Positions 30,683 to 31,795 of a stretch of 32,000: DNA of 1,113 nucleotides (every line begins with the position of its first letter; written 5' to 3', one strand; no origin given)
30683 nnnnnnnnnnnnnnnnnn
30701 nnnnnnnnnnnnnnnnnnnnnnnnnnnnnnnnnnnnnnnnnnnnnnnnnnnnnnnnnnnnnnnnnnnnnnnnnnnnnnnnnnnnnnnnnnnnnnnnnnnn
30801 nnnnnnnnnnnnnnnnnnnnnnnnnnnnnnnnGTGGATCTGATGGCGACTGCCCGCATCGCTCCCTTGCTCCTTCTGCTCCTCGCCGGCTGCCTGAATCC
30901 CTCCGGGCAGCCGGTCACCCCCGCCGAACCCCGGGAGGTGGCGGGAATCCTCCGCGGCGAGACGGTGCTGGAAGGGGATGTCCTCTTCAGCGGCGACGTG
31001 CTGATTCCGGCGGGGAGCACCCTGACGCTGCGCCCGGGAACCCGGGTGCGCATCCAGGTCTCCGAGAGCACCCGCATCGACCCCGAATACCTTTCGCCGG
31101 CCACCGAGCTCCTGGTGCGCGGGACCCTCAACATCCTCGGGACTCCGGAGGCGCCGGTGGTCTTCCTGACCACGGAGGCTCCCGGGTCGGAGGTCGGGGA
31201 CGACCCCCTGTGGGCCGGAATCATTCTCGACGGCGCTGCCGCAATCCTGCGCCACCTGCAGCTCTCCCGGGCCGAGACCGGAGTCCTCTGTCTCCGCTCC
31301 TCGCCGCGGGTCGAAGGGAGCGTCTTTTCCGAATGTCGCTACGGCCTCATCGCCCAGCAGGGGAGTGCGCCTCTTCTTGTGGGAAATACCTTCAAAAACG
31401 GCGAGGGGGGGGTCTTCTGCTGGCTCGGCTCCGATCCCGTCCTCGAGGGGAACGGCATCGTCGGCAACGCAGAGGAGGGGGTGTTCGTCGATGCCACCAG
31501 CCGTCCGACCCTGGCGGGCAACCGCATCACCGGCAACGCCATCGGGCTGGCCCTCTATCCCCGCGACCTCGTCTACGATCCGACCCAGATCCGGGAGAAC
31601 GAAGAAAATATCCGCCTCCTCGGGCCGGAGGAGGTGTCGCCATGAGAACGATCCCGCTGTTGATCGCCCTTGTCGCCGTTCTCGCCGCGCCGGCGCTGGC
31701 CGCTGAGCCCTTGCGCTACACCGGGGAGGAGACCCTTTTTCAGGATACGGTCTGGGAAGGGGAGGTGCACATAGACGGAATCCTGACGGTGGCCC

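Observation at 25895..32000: Sigma-54-driven operon of lipoproteins, beta-helix proteins, a heme-domain protein and a polyferredoxin: candidate uncharacterised envelope redox system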

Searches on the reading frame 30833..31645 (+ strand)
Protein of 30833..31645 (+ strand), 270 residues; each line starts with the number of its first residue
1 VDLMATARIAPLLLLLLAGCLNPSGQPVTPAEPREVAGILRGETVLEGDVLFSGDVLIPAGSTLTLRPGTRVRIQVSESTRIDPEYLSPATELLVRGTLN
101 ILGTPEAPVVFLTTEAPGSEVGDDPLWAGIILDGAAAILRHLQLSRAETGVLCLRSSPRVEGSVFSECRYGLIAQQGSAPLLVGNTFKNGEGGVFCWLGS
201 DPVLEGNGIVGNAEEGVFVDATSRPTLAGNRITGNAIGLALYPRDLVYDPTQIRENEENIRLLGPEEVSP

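Call 3: search_protein_families(library=pfam, max_evalue=0.01, proteins=[window:30833-31645:+])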
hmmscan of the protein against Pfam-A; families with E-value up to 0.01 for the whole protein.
window:30833-31645:+ (270 aa): 2 families
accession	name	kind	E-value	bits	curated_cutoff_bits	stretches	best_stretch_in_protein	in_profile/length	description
PF05048.19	NosD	-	3.1e-12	46.8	23.6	1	131-240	43-154/212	Periplasmic copper-binding protein (NosD)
PF13229.12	Beta_helix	-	1.3e-11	44.8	25.9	1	129-242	2-121/158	Right handed beta helix region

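Call 5: find_encoding_contigs(protein=window:30842-31645:+, flank=10000, max_places=6)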
Protein window:30842-31645:+ (267 aa): 1 contig read that carries it; 1 place shown.
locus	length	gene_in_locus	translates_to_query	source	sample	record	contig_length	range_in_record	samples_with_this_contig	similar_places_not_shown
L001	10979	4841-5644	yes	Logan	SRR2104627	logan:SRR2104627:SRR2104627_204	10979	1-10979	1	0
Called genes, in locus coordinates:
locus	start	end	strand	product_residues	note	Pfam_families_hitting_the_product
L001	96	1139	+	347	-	PF09459:EB_dh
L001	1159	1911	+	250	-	PF13620:CarboxypepD_reg (weak)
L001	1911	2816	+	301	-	PF13513:HEAT_EZ (faint), PF02985:HEAT (faint), PF13646:HEAT_2, PF03130:HEAT_PBS (weak), PF13646:HEAT_2, PF03130:HEAT_PBS (weak)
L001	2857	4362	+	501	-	PF12801:Fer4_5 (weak)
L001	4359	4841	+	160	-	-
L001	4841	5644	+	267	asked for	PF05048:NosD, PF13229:Beta_helix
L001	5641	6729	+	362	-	PF28492:Beta_helix_4, PF13229:Beta_helix (weak), PF05048:NosD, PF13229:Beta_helix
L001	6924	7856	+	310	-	PF12974:Phosphonate-bd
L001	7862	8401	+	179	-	-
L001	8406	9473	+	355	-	PF04143:Sulf_transp (weak)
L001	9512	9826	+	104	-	PF05402:PqqD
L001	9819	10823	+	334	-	PF04055:Radical_SAM, PF13186:SPASM (weak)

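Call 6: search_protein_families(library=ncbifam, max_evalue=0.01, proteins=[L001:96-1139:+, L001:1159-1911:+, L001:1911-2816:+, L001:2857-4362:+, L001:4359-4841:+, L001:4841-5644:+, L001:5641-6729:+, L001:6924-7856:+, L001:7862-8401:+, L001:8406-9473:+])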
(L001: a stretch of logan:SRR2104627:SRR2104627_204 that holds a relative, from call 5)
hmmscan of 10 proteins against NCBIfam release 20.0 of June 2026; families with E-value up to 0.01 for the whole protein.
L001:96-1139:+ (347 aa): 1 family
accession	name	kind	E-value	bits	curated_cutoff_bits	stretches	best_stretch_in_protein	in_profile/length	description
TIGR03477.1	DMSO_red_II_gam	subfamily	1.1e-07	31.4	169.85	0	89-118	48-77/206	DMSO reductase family type II enzyme, heme b subunit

L001:1159-1911:+ (250 aa): 0 families

L001:1911-2816:+ (301 aa): 9 families
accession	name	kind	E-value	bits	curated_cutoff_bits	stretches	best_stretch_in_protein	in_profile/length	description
NF058502.1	phyc_lyase_CpcE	equivalog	5.6e-17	62.1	330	2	212-268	64-120/260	C-phycocyanin alpha-cysteine-84 phycocyanobilin lyase subunit CpcE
NF045915.1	PhycobilmeDegNblB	equivalog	4.4e-16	59.1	300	2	183-269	120-209/214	phycobilisome degradation protein NblB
NF058515.1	phyc_lyase_CpcF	equivalog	8.9e-13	48.3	220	2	130-200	28-98/200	C-phycocyanin alpha-cysteine-84 phycocyanobilin lyase subunit CpcF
TIGR02270.1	TIGR02270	subfamily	1.4e-10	40.8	206.8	1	36-288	51-303/410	TIGR02270 family protein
NF010374.0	PRK13800.1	equivalog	3.3e-08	32.3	1196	2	82-156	820-895/898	fumarate reductase/succinate dehydrogenase flavoprotein subunit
NF058505.1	phyc_lyase_CpeY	equivalog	3.7e-08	32.4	600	1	79-146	314-384/419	C-phycoerythrin alpha-cysteine-82 phycoerythrobilin lyase CpeY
NF045662.1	DVU0298_fam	equivalog_domain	1.9e-06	27.6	75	1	86-158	124-201/213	DVU0298 family protein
NF007244.0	PRK09687.1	equivalog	5.5e-05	22.6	275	0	118-156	146-184/285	putative lyase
NF006501.0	PRK08937.3-1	equivalog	0.0016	18.5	310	0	186-238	55-109/191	adenylosuccinate lyase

L001:2857-4362:+ (501 aa): 2 families
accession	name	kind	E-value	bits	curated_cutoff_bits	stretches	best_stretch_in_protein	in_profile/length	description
TIGR02163.1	napH_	subfamily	6.4e-09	35.7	213.05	1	131-255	143-251/255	NapH/MauN family ferredoxin-type protein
NF007013.0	PRK09477.1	equivalog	8.7e-08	31.6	234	1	143-256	178-275/286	quinol dehydrogenase ferredoxin subunit NapH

L001:4359-4841:+ (160 aa): 0 families

L001:4841-5644:+ (267 aa): 2 families
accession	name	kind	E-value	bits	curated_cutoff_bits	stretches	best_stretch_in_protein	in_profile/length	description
TIGR03804.1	para_beta_helix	repeat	6e-08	32.2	19.45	1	190-232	1-42/44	parallel beta-helix repeat protein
TIGR04247.1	NosD_copper_fam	subfamily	8.2e-05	21.3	300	1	156-243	161-251/377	nitrous oxide reductase family maturation protein NosD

L001:5641-6729:+ (362 aa): 1 family
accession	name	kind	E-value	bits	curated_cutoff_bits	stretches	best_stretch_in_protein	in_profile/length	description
TIGR03804.1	para_beta_helix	repeat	1.9e-10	40.3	19.45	2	249-283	9-43/44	parallel beta-helix repeat protein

L001:6924-7856:+ (310 aa): 5 families
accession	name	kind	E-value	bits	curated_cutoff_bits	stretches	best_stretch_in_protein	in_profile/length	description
TIGR03431.1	PhnD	equivalog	1.1e-26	94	261.1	1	17-302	5-286/288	phosphonate ABC transporter substrate-binding protein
TIGR01098.1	3A0109s03R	subfamily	3.2e-22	79.3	112.05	1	17-259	5-252/253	phosphate/phosphite/phosphonate ABC transporter substrate-binding protein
NF040750.1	tetrathio_HK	equivalog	5.8e-15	54.8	750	1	41-238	8-207/555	tetrathionate respiration histidine kinase TtrS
TIGR04553.1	ABC_peri_selen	hypoth_equivalog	4.1e-14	52.6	250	1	40-302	2-262/266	putative selenate ABC transporter substrate-binding protein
TIGR02122.1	TRAP_TAXI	subfamily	5e-06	25.6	84.35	1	127-174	123-169/320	TAXI family TRAP transporter solute-binding subunit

L001:7862-8401:+ (179 aa): 1 family
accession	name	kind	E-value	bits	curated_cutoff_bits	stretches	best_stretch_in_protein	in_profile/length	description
TIGR02917.1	PEP_TPR_lipo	equivalog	1.2e-05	23.5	312.2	1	68-132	443-507/899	XrtA/PEP-CTERM system TPR-repeat protein PrsT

L001:8406-9473:+ (355 aa): 2 families
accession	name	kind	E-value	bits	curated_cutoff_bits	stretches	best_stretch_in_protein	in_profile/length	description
TIGR04112.1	seleno_YedE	equivalog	3.8e-121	404.4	200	1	11-343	2-333/337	YedE family putative selenium transporter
NF041049.1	thio_trans_TsuA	exception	5.8e-06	25.6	645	1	199-321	9-128/348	thiosulfate utilization transporter TsuA/YeeE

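Call 7: search_protein_families(library=ncbifam, max_evalue=0.01, proteins=[L001:9512-9826:+, L001:9819-10823:+])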
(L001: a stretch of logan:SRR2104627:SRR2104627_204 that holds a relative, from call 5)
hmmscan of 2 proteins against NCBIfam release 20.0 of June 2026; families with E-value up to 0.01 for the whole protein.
L001:9512-9826:+ (104 aa): 7 families
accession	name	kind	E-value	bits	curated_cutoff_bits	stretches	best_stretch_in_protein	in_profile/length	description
TIGR04302.1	geo_PqqD_fam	equivalog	2.1e-26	92.4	100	1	1-102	1-101/102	GeoRSP system PqqD family peptide chaperone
TIGR03859.1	PQQ_PqqD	equivalog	1.9e-13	50.1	46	1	35-102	15-81/81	pyrroloquinoline quinone biosynthesis peptide chaperone PqqD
NF033536.1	lasso_PqqD_Bac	exception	8.9e-10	38.6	80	1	33-99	15-84/88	lasso peptide biosynthesis PqqD family chaperone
NF002535.0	PRK02079.1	equivalog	4e-08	33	101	1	35-102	25-90/92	pyrroloquinoline quinone biosynthesis peptide chaperone PqqD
TIGR04248.1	SCM_PqqD_rel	equivalog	1.4e-07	31.6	100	1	43-102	23-82/84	SynChlorMet cassette protein ScmD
NF033530.1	lasso_PqqD_Strm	exception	3.8e-06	27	70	1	34-98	10-75/78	lasso peptide biosynthesis PqqD family chaperone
TIGR04353.1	PqqD_rel_X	equivalog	0.00094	20.1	35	1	43-101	12-73/74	HPr-rel-A system PqqD family peptide chaperone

L001:9819-10823:+ (334 aa): 73 families (the best 25 are shown)
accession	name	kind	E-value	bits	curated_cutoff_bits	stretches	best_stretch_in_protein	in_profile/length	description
TIGR04303.1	GeoRSP_rSAM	equivalog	6.1e-132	440.1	400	1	10-333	2-325/325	GeoRSP system radical SAM/SPASM protein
TIGR04545.1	rSAM_ahbD_hemeb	equivalog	2.1e-60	205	500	2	15-208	2-197/339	heme b synthase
TIGR03962.1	mycofact_rSAM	equivalog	7.9e-57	193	265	1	9-333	8-332/339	mycofactocin radical SAM maturase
TIGR04055.1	rSAM_NirJ2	equivalog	2.4e-53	181.8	500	1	15-332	2-322/326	putative heme d1 biosynthesis radical SAM protein NirJ2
TIGR04051.1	rSAM_NirJ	equivalog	1.7e-51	175.3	515.45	2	15-197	4-188/354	heme d1 biosynthesis radical SAM protein NirJ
TIGR04053.2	TIGR04053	equivalog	7.5e-50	170.2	395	2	10-208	5-206/366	TIGR04053 family radical SAM/SPASM domain-containing protein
TIGR04054.1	rSAM_NirJ1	equivalog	8.8e-46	156.3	650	2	15-208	38-232/387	putative heme d1 biosynthesis radical SAM protein NirJ1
TIGR04347.1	pseudo_SAM_Halo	equivalog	8.7e-44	150.3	525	2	15-206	40-232/390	TIGR04347 family pseudo-SAM/SPASM protein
TIGR04546.1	rSAM_ahbC_deAc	equivalog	7.1e-43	146.9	650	2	15-207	41-234/390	12,18-didecarboxysiroheme deacetylase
TIGR02109.1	PQQ_syn_pqqE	equivalog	8.8e-34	117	381.35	1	9-333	3-331/358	pyrroloquinoline quinone biosynthesis protein PqqE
TIGR04340.1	rSAM_ACGX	hypoth_equivalog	3.3e-32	112.1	400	1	15-334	5-339/341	radical SAM/SPASM domain protein, ACGX system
TIGR04251.1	SCM_rSAM_ScmF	equivalog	3.4e-29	102.3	400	1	16-332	7-339/353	SynChlorMet cassette radical SAM/SPASM protein ScmF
NF045574.1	sacti_mat_StsB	exception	4.3e-29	101.7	625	1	15-325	98-406/466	StsB family radical SAM/SPASM domain sactipeptide maturase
TIGR04133.1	rSAM_w_lipo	hypoth_equivalog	1.1e-28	100.2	425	1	15-313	26-330/350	TIGR04133 family radical SAM/SPASM protein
TIGR04250.1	SCM_rSAM_ScmE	equivalog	3.1e-28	98.7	400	2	13-204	3-198/358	SynChlorMet cassette radical SAM/SPASM protein ScmE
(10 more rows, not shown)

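Call 49: search_protein_families(library=pfam, max_evalue=0.001, proteins=[L001:7862-8401:+])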
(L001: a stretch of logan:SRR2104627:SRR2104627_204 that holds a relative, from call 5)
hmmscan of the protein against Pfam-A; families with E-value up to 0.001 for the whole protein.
L001:7862-8401:+ (179 aa): 0 families

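Call 51: find_homologous_proteins(query=L001:9819-10823:+, max_evalue=1e-20)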
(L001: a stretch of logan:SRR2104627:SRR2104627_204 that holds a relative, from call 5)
Query L001:9819-10823:+ (334 aa): 711 proteins with E <= 1e-20 among 8000 candidates; the best 120 are listed.
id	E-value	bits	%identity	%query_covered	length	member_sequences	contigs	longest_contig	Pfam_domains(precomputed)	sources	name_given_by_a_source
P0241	1.7e-224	762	97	100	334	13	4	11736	PF13186.12,PF04055.28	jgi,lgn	jgi:GeoRSP system radical SAM/SPASM protein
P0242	4.0e-220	748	96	100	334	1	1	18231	PF13186.12,PF04055.28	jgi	jgi:GeoRSP system radical SAM/SPASM protein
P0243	1.2e-194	664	84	100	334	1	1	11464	PF13186.12,PF04055.28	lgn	-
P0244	4.1e-194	662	84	100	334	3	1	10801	PF13186.12,PF04055.28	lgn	-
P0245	4.4e-192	656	83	100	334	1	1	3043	PF13186.12,PF04055.28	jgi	-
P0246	4.8e-192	656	83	100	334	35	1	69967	PF13186.12,PF04055.28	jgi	jgi:GeoRSP system radical SAM/SPASM protein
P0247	6.7e-192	655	84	100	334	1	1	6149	PF13186.12,PF04055.28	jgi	jgi:GeoRSP system radical SAM/SPASM protein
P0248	2.2e-191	653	83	100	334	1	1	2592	PF13186.12,PF04055.28,PF13353.12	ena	-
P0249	2.8e-191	653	83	100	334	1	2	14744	PF13186.12,PF04055.28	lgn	-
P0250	5.7e-191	652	83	100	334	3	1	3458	PF13186.12,PF04055.28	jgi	jgi:GeoRSP system radical SAM/SPASM protein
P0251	1.1e-190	651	83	100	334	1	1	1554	PF13186.12,PF04055.28,PF13353.12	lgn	-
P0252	2.2e-190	650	83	100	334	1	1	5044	PF13186.12,PF04055.28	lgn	-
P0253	2.5e-190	650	81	100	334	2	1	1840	PF13186.12,PF04055.28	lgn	-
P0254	7.1e-190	648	82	100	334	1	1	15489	PF13186.12,PF04055.28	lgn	-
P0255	7.3e-190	648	83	100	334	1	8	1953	PF13186.12,PF04055.28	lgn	-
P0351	9.3e-172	589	75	100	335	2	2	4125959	PF13186.12,PF04055.28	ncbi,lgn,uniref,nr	ncbi:GeoRSP system radical SAM/SPASM protein [Geoalkalibacter halelectricus]|uniref:GeoRSP system ra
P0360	4.1e-169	580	75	100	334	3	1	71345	PF13186.12,PF04055.28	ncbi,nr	ncbi:GeoRSP system radical SAM/SPASM protein [Geothermobacter hydrogeniphilus]|nr:GeoRSP system radi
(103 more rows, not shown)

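Call 52: find_encoding_contigs(protein=P0360, flank=10000, max_places=1)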
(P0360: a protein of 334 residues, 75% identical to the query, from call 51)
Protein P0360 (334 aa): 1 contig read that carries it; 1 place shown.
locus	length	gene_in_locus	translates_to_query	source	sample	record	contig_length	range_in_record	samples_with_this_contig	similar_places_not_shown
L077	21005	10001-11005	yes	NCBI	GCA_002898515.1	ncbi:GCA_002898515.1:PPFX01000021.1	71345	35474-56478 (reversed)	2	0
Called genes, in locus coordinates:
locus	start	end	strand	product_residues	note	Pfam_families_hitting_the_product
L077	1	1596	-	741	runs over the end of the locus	PF00317:Ribonuc_red_lgN, PF02867:Ribonuc_red_lgC, PF12637:TSCPD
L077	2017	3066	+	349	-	PF01590:GAF, PF13185:GAF_2, PF13492:GAF_3, PF00990:GGDEF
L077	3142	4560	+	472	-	PF00072:Response_reg, PF00158:Sigma54_activat, PF01078:Mg_chelatase (faint), PF14532:Sigma54_activ_2, PF07728:AAA_5 (weak), PF25601:AAA_lid_14, PF02954:HTH_8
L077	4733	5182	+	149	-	-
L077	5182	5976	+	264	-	-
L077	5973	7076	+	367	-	PF28492:Beta_helix_4 (weak), PF13229:Beta_helix, PF05048:NosD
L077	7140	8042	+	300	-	PF12974:Phosphonate-bd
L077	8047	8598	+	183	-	-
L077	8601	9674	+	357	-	PF04143:Sulf_transp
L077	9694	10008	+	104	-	PF05402:PqqD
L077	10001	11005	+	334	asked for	PF04055:Radical_SAM, PF13186:SPASM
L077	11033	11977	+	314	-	-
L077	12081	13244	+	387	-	PF00155:Aminotran_1_2, PF00266:Aminotran_5, PF01212:Beta_elim_lyase (faint), PF01053:Cys_Met_Meta_PP (weak)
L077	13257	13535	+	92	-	-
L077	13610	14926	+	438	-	PF13638:PIN_4, PF02562:PhoH, PF13604:AAA_30 (faint)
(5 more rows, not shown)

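Call 53: find_encoding_contigs(protein=P0351, flank=10000, max_places=1)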
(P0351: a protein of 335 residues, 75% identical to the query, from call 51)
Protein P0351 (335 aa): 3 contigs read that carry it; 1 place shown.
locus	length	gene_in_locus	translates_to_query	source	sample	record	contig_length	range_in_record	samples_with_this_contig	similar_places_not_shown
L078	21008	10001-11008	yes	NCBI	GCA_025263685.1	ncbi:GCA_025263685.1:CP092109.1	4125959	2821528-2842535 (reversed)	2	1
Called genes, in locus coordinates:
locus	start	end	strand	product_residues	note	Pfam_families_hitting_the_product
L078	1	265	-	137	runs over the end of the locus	PF00472:RF-1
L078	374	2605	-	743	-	PF00317:Ribonuc_red_lgN, PF02867:Ribonuc_red_lgC, PF12637:TSCPD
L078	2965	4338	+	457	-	PF00072:Response_reg, PF00158:Sigma54_activat, PF01078:Mg_chelatase (faint), PF14532:Sigma54_activ_2, PF00004:AAA (weak), PF07728:AAA_5 (weak), PF25601:AAA_lid_14, PF02954:HTH_8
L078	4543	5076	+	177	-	-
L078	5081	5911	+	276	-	PF05048:NosD, PF13229:Beta_helix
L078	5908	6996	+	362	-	PF13229:Beta_helix, PF05048:NosD, PF13229:Beta_helix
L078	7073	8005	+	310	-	PF12974:Phosphonate-bd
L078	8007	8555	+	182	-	-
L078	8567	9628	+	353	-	PF04143:Sulf_transp (weak)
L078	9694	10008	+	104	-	PF05402:PqqD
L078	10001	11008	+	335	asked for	PF04055:Radical_SAM, PF13186:SPASM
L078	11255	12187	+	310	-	PF13186:SPASM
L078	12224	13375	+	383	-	PF00155:Aminotran_1_2, PF00266:Aminotran_5, PF01212:Beta_elim_lyase (weak), PF01041:DegT_DnrJ_EryC1, PF01053:Cys_Met_Meta_PP (weak)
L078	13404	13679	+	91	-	-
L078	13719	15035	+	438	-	PF13638:PIN_4, PF13401:AAA_22 (faint), PF02562:PhoH, PF13604:AAA_30 (faint)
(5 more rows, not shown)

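Call 71: search_solved_structures(query=L001:5641-6729:+, max_evalue=0.1)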
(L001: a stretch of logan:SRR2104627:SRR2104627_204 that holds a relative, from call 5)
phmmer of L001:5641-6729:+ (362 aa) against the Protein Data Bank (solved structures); distinct sequences matched with E-value up to 0.1: 1.
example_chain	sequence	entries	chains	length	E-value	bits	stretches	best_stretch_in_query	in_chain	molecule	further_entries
3vre_B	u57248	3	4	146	0.06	15.6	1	99-193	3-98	Hemoglobin subunit beta/delta hybrid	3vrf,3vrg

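Call 72: search_solved_structures(query=L001:6924-7856:+, max_evalue=0.001)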
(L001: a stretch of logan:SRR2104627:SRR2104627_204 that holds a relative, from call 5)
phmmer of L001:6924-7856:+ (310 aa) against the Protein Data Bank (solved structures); distinct sequences matched with E-value up to 0.001: 10.
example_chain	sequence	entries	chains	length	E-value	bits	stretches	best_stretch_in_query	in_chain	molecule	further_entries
5o2j_A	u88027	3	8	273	4.3e-12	49.3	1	38-300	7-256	Probable phosphite transport system-binding protein PtxB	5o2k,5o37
6x8w_A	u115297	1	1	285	1.3e-08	37.9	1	39-210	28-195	ArrX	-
6x6b_A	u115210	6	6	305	4.3e-08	36.2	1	39-210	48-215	ArrX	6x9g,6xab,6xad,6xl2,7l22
7s6g_A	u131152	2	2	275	1.6e-07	34.3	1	35-264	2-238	Phosphonate ABC type transporter/ substrate binding component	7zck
6ght_A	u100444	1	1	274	1.9e-07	34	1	51-300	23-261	Probable phosphite transport system-binding protein HtxB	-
6ghq_A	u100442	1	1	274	5e-07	32.7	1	51-300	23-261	Probable phosphite transport system-binding protein HtxB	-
5me4_A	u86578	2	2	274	5e-07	32.7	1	51-300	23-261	Probable phosphite transport system-binding protein HtxB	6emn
5lv1_A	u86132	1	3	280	1.3e-05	28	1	52-299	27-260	PtxB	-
9lf9_A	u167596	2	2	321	3.5e-05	26.6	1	108-263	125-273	Phosphonate ABC transporter, periplasmic phosphonate-binding protein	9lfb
5jvb_A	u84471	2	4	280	0.00042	23.1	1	86-299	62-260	Phosphonate ABC transporter, periplasmic phosphonate-binding protein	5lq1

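Call 73: search_solved_structures(query=L001:8406-9473:+, max_evalue=0.01)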
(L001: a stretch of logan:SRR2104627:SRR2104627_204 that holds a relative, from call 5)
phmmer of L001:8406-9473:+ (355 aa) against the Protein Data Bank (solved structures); distinct sequences matched with E-value up to 0.01: 0.
